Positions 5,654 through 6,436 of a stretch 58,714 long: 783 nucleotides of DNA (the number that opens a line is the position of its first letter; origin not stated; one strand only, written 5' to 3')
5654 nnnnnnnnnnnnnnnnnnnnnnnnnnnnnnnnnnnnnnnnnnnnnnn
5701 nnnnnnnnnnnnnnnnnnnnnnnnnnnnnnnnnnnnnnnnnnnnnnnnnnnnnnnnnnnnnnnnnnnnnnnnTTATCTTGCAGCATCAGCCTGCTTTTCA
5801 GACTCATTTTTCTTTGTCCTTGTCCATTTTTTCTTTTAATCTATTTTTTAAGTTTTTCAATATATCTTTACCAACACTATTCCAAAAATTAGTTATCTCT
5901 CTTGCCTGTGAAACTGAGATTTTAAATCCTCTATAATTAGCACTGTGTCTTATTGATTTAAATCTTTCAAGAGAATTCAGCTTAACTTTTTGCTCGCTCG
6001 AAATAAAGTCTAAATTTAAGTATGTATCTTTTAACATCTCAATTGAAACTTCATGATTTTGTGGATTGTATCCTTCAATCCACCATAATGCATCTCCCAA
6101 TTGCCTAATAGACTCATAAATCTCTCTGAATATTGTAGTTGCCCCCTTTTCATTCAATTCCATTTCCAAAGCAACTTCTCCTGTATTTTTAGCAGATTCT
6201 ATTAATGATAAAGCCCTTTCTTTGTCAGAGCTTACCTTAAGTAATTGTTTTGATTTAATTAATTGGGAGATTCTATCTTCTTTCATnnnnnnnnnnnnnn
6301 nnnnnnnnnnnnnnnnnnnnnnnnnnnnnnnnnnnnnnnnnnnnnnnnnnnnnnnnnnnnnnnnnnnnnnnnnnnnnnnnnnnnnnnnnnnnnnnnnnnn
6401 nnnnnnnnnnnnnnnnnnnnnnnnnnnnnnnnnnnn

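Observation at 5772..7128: Synonymous-only duplicate of the rps7 3' end flanks a 1.3-kb insertion carrying an MNT/HEPN pair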

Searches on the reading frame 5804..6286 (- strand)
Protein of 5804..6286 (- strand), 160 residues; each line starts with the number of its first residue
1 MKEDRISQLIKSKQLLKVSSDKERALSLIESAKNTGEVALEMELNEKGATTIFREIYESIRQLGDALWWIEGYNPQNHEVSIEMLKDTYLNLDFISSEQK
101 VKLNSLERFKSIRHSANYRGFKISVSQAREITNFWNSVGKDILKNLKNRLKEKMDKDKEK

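Call 7: search_protein_families(library=pfam, proteins=[window:5804-6286:-], max_evalue=0.01)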
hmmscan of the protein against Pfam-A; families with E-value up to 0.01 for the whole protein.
window:5804-6286:- (160 aa): 0 families

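Call 13: find_encoding_contigs(protein=window:5804-6286:-, flank=10000, max_places=10)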
Protein window:5804-6286:- (160 aa): 1 contig read that carries it; 1 place shown.
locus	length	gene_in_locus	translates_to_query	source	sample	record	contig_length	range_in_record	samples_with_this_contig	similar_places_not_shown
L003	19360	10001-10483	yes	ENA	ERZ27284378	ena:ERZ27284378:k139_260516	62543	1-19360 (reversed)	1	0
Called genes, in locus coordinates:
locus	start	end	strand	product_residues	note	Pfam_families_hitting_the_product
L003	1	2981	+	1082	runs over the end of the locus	PF04563:RNA_pol_Rpb2_1, PF04561:RNA_pol_Rpb2_2, PF04565:RNA_pol_Rpb2_3, PF04566:RNA_pol_Rpb2_4, PF04567:RNA_pol_Rpb2_5 (faint), PF00562:RNA_pol_Rpb2_6, PF04560:RNA_pol_Rpb2_7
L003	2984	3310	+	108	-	-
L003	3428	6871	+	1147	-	PF04997:RNA_pol_Rpb1_1, PF00623:RNA_pol_Rpb1_2, PF04983:RNA_pol_Rpb1_3 (weak), PF05000:RNA_pol_Rpb1_4, PF04998:RNA_pol_Rpb1_5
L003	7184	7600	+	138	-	-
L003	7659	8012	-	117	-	-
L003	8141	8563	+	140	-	PF00164:Ribosom_S12_S23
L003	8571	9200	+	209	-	PF00177:Ribosomal_S7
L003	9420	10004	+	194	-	PF01909:NTP_transf_2, PF18765:Polbeta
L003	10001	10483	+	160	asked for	-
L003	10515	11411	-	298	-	-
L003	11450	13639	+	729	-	PF00009:GTP_EFTU, PF22042:EF-G_D2 (weak), PF03144:GTP_EFTU_D2, PF14492:EFG_III, PF03764:EFG_IV, PF00679:EFG_C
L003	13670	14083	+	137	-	PF00293:NUDIX, PF14815:NUDIX_4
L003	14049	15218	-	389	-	-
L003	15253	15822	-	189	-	-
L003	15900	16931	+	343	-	PF00291:PALP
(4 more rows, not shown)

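Call 66: search_solved_structures(query=A3, max_evalue=1, show_alignments=2)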
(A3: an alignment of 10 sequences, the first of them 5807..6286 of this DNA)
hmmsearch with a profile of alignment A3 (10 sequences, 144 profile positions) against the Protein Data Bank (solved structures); distinct sequences matched with E-value up to 1: 8.
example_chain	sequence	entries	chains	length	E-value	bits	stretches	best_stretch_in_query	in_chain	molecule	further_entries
6wve_A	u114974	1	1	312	0.095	15.7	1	91-130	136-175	Green fluorescent protein,Chicken Signal Peptidase Complex Subunit 1,Green fluorescent pro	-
4n13_A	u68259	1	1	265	0.3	14.1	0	3-55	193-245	Phosphate ABC transporter, periplasmic phosphate-binding protein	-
4czx_B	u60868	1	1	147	0.38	13.7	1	31-68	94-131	PAB-DEPENDENT POLY(A)-SPECIFIC RIBONUCLEASE SUBUNIT PAN3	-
8zpc_A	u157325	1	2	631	0.43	13.6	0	15-53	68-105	Peptidoglycan D,D-transpeptidase MrdA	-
7zg8_AAA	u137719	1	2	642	0.45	13.5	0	15-53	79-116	Peptidoglycan D,D-transpeptidase MrdA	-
2cxx_A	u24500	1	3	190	0.6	13.1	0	83-120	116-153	Probable GTP-binding protein engB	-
4bwk_A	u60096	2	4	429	0.74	12.8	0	31-68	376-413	PAB-DEPENDENT POLY(A)-SPECIFIC RIBONUCLEASE SUBUNIT PAN-3 | PAB-DEPENDENT POLY(A)-SPECIFIC RIBONUCLEASE SUBUNIT PAN3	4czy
4bwx_A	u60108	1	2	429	0.75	12.8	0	31-68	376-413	PAB-DEPENDENT POLY(A)-SPECIFIC RIBONUCLEASE SUBUNIT PAN-3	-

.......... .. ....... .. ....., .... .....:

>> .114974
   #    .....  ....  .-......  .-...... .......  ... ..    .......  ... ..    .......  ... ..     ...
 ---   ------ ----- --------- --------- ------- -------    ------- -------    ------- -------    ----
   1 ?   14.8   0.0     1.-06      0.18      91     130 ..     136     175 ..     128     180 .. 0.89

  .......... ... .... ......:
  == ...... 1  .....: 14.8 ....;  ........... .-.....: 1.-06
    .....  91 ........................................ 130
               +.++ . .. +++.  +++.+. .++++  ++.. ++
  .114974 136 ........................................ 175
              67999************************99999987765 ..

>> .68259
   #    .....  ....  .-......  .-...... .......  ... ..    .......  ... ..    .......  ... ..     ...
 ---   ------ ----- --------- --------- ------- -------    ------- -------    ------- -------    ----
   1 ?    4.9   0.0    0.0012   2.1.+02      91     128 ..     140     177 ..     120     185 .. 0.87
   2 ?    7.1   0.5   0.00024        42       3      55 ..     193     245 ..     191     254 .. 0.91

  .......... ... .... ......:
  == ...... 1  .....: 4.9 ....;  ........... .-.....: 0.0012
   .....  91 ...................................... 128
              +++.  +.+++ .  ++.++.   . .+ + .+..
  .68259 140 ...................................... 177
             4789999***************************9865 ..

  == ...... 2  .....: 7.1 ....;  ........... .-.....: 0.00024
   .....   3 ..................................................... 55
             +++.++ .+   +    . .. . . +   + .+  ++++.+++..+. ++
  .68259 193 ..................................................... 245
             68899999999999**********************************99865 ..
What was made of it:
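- Tried and rejected: Nothing was significant (call 66).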

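Call 67: search_protein_families(library=pfam, alignment_id=A3, max_evalue=1)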
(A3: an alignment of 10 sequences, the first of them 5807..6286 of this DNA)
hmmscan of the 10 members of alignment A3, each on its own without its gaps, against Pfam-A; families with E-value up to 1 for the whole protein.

A. member 1, window:5807-6286:- (160 aa): 3 families
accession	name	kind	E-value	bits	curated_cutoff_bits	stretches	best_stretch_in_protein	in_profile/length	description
PF14493.12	HTH_40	-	0.015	16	27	1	79-156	3-82/89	Helix-turn-helix domain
PF13114.12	RecO_N_2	-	0.15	12.2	27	1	82-129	8-52/71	RecO N terminal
PF08141.18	SspH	-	0.28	11.8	25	0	69-106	26-56/58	Small acid-soluble spore protein H family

B. families by the number of members that match (of 10 scanned): 8 families
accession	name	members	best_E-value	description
PF05168.19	HEPN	1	0.00065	HEPN domain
PF14493.12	HTH_40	1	0.015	Helix-turn-helix domain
PF20988.2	SidF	1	0.064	Phosphoinositide phosphatase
PF09106.17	SelB-wing_2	1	0.074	Elongation factor SelB, winged helix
PF18537.6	CODH_A_N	1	0.093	Carbon monoxide dehydrogenase subunit alpha N-terminal domain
PF13114.12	RecO_N_2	1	0.15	RecO N terminal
PF08141.18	SspH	1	0.28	Small acid-soluble spore protein H family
PF23835.1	DUF7205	1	0.31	Domain of unknown function (DUF7205)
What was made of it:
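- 5804..6286 (-): HEPN-like partner, 160 aa, overlapping the MNT gene by 4 nt. The last ~10-15 codons (roughly from ...NRLK onward) are not native. They read through the junction into the orphan rps7 fragment, which supplies the TGA stop. A paralogue hits PF05168 at E=6.5e-4 (call 67).
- On Type VII HEPN/MNT toxin-antitoxin: The window protein has no Pfam hit, but a paralogue hits PF05168 at 6.5e-4 (call 67).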

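Call 72: predict_structure(protein=window:5807-6286:-)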
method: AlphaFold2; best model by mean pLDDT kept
length: 160 residues; sequences in the alignment: 1
mean_pLDDT: 73.5   pTM: 0.67
mean pLDDT of the five models: 73.5, 65.1, 49.3, 46.7, 45.5
residues with pLDDT >= 90: 7; 70-90: 102; 50-70: 31; < 50: 20
segments of 3 or more residues with pLDDT < 50: 1-3, 8-18
pLDDT, mean of each block of 10 residues (from residue 1): 48 47 87 89 87 85 78 54 65 76 73 54 82 85 86 78
secondary structure, 60 per line:
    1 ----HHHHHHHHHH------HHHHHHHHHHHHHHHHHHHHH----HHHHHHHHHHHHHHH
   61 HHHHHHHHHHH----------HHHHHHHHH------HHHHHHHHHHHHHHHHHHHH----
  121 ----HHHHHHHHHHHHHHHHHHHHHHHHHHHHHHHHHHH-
elements in order: H5-14 H21-41 H46-71 H82-90 H97-116 H125-159

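Call 74: fold_search(model_id=the predicted structure, library=pdb)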
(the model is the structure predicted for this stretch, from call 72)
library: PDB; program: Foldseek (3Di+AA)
matches with E <= 10: 274; with E <= 0.001: 0
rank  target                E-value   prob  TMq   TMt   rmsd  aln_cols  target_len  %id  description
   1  8yuf_B                1.5e-01  0.97  0.45  0.52   5.8       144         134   12  Crystal structure of HEPN (Q64A) toxin (released 2025-04-02)
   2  2hsb                  1.7e-01  0.98  0.45  0.53   5.0       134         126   17  Crystal structure of a hepn domain containing protein (af_0298) from archaeoglobus fulgidus at 1.95 A resolution (released 2006-08-15)
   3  9min_I                2.1e-01  0.98  0.43  0.53   7.9       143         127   12  Structure of a designed minibinder to NYESO1-A*02:01 (released 2025-08-06)
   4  9min_D                2.3e-01  0.99  0.48  0.59   7.2       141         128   13  Structure of a designed minibinder to NYESO1-A*02:01 (released 2025-08-06)
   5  8xdj_A                2.5e-01  0.97  0.48  0.56   5.3       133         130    8  Crystal structure of AMPylated HEPN toxin (released 2024-12-18)
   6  8yuf_A                2.6e-01  0.93  0.45  0.52   5.8       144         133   12  Crystal structure of HEPN (Q64A) toxin (released 2025-04-02)
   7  7eqe_B                3.0e-01  0.35  0.24  0.23  13.6       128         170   12  Crystal Structure of a transcription factor (released 2022-04-27)
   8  7eqe_A                3.4e-01  0.14  0.18  0.17  13.5       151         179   12  Crystal Structure of a transcription factor (released 2022-04-27)
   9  8xdj_B                3.5e-01  0.89  0.43  0.49   6.7       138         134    9  Crystal structure of AMPylated HEPN toxin (released 2024-12-18)
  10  8xeh_B                4.1e-01  0.87  0.44  0.51   5.8       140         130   10  Crystal structure of HEPN-MNT complex (released 2024-12-18)
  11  8xeh_D                4.3e-01  0.95  0.47  0.58   5.6       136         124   11  Crystal structure of HEPN-MNT complex (released 2024-12-18)
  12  8xdj_C                5.2e-01  0.92  0.49  0.56   5.3       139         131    9  Crystal structure of AMPylated HEPN toxin (released 2024-12-18)
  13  7eqe_D                6.0e-01  0.20  0.22  0.20  13.2       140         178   14  Crystal Structure of a transcription factor (released 2022-04-27)
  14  6a5x_A                7.0e-01  0.10  0.19  0.15  17.9       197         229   11  FXR-LBD with HNC180 and SRC1 (released 2018-10-10)
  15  7eqf_B                7.4e-01  0.25  0.27  0.24  12.4       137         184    7  Crystal Structure of a Transcription Factor in complex with Ligand (released 2022-04-27)
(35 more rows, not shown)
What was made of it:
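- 5804..6286 (-): Top Foldseek hits to the AF2 model are HEPN toxins (calls 72, 74).
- On Type VII HEPN/MNT toxin-antitoxin: Top Foldseek hits are HEPN toxins (8yuf, 2hsb, 8xdj, 8xeh) with probability 0.87-0.98, but E is 0.15 or higher and TM is 0.45-0.59 (calls 72, 74).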
